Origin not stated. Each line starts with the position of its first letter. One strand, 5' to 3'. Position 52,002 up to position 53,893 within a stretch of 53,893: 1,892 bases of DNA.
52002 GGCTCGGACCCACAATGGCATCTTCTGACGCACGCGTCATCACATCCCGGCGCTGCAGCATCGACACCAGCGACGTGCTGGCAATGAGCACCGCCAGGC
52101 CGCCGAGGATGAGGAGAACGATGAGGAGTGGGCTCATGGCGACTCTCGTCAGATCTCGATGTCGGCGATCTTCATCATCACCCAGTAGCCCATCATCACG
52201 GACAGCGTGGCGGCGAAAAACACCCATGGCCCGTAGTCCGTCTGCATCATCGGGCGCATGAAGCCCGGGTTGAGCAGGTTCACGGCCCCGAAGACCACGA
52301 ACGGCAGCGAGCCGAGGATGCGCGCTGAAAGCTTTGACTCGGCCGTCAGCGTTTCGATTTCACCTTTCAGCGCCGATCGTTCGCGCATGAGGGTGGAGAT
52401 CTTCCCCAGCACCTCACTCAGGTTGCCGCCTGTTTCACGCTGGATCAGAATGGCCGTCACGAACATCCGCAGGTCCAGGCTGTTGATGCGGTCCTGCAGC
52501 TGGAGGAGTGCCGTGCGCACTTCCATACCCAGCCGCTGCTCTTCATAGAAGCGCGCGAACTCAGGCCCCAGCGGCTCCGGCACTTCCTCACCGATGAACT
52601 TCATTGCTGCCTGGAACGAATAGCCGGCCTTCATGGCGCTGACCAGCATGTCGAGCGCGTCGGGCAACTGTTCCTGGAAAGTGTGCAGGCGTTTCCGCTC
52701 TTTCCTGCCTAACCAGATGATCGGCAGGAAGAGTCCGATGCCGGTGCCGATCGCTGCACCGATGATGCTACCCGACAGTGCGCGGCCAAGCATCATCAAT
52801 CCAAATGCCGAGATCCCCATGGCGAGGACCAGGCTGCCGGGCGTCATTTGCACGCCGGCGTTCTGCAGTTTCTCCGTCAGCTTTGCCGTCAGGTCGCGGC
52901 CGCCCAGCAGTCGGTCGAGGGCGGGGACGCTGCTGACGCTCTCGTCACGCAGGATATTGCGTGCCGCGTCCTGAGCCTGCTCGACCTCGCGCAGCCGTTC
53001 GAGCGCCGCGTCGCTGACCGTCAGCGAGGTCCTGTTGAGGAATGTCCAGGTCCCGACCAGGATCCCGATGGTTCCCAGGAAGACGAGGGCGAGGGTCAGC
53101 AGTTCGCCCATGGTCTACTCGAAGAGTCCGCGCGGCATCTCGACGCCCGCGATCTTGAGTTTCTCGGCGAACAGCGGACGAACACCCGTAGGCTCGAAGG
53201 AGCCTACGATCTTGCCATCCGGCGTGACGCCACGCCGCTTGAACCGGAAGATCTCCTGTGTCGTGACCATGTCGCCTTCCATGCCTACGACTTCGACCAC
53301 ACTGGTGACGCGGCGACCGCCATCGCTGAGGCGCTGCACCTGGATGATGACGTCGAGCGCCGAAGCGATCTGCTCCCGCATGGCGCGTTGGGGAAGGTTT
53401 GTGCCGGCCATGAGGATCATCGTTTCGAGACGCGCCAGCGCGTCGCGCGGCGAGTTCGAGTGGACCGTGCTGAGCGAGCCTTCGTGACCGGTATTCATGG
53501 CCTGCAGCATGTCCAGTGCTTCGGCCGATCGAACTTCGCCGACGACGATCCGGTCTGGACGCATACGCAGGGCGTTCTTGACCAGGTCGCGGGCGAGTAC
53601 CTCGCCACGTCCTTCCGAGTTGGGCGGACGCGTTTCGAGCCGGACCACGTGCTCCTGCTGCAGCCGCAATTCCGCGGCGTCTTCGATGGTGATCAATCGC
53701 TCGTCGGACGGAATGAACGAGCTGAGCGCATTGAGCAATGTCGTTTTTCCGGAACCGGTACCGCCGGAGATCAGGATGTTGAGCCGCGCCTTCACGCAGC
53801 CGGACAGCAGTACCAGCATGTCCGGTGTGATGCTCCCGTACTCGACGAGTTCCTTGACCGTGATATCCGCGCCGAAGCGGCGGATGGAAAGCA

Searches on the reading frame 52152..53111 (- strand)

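Call 6: search_protein_families(library=pfam, proteins=[window:52152-53111:-], max_evalue=0.01)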
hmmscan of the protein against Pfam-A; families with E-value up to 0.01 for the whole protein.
window:52152-53111:- (320 aa): 1 family
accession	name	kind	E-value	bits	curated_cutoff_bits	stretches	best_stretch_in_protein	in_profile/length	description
PF00482.28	T2SSF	-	2.3e-18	66.8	25.2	1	153-276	2-122/125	Type II secretion system (T2SS), protein F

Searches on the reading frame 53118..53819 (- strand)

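Call 6: search_protein_families(library=pfam, proteins=[window:53118-53819:-], max_evalue=0.01)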
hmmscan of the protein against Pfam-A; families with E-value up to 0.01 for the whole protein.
window:53118-53819:- (234 aa): 9 families
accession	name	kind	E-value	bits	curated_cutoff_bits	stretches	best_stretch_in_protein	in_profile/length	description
PF00437.27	T2SSE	-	5.6e-47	160.6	24.9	1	5-164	135-277/370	Type II/IV secretion system protein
PF00005.33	ABC_tran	-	5.8e-05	24.2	25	1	8-53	7-51/137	ABC transporter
PF13555.12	AAA_29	-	0.00016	21.8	27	1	14-36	24-46/61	P-loop containing region of AAA domain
PF13401.12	AAA_22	-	0.00082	20.1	27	1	12-96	5-93/130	AAA domain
PF13191.12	AAA_16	-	0.00088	20.2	32.6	1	13-65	25-85/167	AAA ATPase domain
PF07724.20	AAA_2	-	0.00088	19.8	27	1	13-73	4-63/166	AAA domain (Cdc48 subfamily)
PF13521.12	AAA_28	-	0.0013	19.4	27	1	15-55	2-38/164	AAA domain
PF13476.12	AAA_23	-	0.0017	19.5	27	1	15-33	22-40/201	AAA domain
PF01580.24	FtsK_SpoIIIE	-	0.0065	16.4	24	0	14-32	41-59/221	FtsK/SpoIIIE family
